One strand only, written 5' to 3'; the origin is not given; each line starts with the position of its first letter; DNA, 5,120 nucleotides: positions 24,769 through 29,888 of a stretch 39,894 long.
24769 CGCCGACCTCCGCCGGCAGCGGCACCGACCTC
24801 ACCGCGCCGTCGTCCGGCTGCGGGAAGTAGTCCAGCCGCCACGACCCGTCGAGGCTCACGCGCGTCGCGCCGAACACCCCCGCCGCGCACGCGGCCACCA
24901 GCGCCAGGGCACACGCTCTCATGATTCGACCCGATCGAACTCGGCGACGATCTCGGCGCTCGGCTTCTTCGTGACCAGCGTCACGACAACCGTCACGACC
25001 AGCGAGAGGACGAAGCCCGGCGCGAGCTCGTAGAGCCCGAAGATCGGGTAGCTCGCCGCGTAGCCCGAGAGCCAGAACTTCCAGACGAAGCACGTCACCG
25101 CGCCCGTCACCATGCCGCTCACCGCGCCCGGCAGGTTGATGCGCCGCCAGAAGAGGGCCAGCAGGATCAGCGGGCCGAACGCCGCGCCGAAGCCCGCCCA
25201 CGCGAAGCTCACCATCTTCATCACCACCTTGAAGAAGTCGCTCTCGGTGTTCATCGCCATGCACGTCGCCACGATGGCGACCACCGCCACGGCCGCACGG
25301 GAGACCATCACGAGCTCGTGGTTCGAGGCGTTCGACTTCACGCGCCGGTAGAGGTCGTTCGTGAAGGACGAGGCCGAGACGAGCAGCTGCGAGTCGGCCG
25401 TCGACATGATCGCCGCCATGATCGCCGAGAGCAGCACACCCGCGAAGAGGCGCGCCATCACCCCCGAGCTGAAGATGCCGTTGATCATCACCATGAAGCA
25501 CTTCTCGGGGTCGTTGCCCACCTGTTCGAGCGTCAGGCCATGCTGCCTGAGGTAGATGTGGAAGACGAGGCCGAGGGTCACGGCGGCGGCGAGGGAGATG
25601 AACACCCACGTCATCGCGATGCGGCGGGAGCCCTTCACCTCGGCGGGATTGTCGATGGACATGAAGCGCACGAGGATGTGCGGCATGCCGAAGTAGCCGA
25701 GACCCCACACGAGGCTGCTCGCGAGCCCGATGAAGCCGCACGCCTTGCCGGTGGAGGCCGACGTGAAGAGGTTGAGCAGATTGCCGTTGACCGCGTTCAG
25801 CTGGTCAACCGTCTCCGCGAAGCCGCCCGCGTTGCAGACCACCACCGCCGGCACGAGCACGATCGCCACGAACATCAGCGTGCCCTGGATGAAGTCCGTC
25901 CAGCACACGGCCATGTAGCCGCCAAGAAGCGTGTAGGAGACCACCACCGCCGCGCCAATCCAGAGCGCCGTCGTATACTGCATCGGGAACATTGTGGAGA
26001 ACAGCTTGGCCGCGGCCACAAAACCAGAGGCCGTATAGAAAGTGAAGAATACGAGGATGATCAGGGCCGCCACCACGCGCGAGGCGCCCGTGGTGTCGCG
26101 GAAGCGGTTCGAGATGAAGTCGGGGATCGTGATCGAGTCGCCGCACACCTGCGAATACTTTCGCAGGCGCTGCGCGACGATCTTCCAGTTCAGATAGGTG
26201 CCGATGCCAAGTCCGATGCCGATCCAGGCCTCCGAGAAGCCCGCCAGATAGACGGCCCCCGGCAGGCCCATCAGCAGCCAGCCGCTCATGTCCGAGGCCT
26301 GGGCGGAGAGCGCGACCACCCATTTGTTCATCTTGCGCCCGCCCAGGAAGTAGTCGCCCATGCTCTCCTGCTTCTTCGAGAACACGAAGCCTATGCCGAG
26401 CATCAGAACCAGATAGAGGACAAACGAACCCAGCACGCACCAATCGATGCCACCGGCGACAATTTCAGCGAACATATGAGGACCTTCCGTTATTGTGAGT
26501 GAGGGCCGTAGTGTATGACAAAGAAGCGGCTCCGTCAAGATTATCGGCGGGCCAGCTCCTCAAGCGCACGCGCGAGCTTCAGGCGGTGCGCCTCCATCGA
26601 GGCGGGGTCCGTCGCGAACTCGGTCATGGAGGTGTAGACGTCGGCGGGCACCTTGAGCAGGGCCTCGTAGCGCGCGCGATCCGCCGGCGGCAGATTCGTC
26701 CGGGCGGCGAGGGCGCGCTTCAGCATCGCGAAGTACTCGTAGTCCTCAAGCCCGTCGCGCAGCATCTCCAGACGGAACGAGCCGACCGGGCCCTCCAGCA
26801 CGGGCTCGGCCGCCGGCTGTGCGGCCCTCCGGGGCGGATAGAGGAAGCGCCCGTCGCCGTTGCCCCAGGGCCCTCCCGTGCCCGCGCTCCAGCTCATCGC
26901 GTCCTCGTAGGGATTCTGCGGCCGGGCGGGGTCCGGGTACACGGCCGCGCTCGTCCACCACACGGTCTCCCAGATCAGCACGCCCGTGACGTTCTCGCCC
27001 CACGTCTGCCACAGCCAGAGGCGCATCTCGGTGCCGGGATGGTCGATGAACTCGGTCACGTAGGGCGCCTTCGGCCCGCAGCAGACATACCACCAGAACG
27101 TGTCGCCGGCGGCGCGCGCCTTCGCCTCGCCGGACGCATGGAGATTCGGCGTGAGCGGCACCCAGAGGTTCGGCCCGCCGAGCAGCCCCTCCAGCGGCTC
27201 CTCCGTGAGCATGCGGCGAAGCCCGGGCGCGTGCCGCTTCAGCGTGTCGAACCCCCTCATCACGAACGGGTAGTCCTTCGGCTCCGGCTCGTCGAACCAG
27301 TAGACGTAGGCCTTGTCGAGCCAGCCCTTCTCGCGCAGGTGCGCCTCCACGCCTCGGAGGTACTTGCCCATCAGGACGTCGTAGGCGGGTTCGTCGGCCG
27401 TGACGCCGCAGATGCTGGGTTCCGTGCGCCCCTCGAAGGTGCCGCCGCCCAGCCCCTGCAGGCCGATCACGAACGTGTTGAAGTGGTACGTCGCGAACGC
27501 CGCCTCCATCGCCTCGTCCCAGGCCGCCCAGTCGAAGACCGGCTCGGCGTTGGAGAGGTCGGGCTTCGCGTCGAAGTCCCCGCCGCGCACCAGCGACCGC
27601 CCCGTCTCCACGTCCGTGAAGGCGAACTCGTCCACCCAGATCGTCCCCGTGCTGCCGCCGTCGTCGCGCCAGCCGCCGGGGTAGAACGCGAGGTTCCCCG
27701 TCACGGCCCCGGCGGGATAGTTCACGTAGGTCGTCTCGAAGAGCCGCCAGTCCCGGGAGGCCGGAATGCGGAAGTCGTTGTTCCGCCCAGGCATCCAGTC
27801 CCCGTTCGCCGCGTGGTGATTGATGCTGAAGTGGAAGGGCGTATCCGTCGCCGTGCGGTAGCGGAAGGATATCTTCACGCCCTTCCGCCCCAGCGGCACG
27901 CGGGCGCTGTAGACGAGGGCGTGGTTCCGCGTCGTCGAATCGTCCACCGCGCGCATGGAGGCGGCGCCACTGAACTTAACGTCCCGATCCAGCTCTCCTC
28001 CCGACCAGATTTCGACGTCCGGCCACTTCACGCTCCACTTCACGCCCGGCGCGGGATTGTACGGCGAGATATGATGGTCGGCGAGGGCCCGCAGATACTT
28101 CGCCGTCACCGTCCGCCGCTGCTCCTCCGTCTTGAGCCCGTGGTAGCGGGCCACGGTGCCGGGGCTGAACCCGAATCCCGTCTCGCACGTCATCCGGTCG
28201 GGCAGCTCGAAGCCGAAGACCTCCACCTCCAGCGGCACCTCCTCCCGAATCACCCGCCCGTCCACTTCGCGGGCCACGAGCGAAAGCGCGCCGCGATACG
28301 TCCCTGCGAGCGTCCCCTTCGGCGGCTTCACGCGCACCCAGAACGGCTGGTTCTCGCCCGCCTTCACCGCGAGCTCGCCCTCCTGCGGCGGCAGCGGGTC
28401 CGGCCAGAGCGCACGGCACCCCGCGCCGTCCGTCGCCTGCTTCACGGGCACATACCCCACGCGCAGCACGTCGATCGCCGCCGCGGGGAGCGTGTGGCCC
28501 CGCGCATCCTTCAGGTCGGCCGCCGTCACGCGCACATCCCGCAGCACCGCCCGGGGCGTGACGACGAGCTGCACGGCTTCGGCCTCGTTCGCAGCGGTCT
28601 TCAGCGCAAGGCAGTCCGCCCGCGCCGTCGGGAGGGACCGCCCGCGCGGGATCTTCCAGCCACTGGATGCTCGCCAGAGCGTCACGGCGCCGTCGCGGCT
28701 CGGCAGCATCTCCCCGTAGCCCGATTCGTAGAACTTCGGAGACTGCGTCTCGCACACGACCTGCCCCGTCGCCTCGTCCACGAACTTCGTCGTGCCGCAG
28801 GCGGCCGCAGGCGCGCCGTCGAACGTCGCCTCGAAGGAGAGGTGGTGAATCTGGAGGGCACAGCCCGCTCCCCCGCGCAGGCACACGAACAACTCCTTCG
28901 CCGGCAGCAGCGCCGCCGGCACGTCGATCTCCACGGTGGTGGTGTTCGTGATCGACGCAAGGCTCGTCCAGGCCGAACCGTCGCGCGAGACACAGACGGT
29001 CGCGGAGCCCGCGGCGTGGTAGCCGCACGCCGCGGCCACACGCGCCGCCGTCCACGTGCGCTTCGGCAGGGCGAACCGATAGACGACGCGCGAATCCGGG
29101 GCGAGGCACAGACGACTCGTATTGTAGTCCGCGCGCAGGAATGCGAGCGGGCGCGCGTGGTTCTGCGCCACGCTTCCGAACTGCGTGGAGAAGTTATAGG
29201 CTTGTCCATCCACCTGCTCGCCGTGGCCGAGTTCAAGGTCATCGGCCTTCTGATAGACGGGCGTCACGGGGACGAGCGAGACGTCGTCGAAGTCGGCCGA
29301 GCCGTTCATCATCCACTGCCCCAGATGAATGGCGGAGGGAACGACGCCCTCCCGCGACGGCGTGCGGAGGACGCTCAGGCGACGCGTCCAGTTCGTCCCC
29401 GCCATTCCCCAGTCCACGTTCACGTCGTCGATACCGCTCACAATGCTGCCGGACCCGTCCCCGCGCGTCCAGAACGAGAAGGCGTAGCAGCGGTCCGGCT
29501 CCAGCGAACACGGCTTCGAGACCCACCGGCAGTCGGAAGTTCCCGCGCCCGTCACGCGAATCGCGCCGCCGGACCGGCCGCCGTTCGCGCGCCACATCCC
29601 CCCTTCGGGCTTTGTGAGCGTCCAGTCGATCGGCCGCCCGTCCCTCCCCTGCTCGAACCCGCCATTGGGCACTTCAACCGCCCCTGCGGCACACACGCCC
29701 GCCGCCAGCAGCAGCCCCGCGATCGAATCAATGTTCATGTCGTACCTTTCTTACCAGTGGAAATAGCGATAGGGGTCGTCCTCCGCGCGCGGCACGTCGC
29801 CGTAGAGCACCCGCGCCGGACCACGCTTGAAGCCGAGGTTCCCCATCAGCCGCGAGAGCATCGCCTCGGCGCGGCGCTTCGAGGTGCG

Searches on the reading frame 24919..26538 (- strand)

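Call 63: search_protein_families(library=pfam, proteins=[window:24919-26538:-], max_evalue=0.001)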
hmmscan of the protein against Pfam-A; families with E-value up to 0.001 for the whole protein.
window:24919-26538:- (539 aa): 1 family
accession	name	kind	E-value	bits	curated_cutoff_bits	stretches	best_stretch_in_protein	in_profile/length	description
PF00474.23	SSF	-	3e-97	326.5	22.8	1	63-479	1-406/406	Sodium:solute symporter family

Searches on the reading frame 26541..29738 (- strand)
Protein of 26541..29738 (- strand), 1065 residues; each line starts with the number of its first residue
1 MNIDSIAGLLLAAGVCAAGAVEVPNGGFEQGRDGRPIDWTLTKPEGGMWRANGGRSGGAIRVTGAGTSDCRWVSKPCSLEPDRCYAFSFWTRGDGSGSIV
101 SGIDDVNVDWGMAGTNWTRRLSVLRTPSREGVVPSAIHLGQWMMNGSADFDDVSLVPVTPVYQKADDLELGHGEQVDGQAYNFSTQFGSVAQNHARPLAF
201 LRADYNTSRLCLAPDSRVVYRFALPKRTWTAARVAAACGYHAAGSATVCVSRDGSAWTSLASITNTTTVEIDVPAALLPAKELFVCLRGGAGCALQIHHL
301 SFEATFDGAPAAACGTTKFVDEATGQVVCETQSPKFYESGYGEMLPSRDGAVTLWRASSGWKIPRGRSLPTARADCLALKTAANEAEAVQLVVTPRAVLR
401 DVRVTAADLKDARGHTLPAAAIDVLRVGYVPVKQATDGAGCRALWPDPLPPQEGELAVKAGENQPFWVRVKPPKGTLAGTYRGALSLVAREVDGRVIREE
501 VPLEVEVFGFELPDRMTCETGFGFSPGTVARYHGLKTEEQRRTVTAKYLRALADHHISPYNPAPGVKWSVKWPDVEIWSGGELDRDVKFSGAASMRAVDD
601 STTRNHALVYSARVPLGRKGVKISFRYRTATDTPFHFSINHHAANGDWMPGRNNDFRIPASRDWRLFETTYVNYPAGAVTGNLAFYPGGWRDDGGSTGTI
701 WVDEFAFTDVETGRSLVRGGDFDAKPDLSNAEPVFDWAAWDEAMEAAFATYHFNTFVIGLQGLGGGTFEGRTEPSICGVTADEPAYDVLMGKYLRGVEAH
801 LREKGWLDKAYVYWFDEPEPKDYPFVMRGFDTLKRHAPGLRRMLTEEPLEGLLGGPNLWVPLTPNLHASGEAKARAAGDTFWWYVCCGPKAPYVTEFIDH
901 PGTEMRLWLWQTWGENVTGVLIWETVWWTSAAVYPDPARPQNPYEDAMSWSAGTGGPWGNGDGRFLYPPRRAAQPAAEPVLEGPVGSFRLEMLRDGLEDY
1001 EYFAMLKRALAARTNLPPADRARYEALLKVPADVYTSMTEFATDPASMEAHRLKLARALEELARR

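Call 63: search_protein_families(library=pfam, proteins=[window:26541-29738:-], max_evalue=0.001)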
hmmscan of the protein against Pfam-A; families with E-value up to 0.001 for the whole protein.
window:26541-29738:- (1065 aa): 2 families
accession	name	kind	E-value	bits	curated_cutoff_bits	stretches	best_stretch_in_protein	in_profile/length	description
PF13320.12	GH123_cat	-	3.5e-21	76.3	23.1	1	775-1006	120-324/324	Glycoside hydrolase 123, catalytic domain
PF22680.2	Glyco_hydro_123_N_2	-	1.1e-09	38.7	27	1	385-487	31-140/142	Glycoside hydrolase 123 N-terminal domain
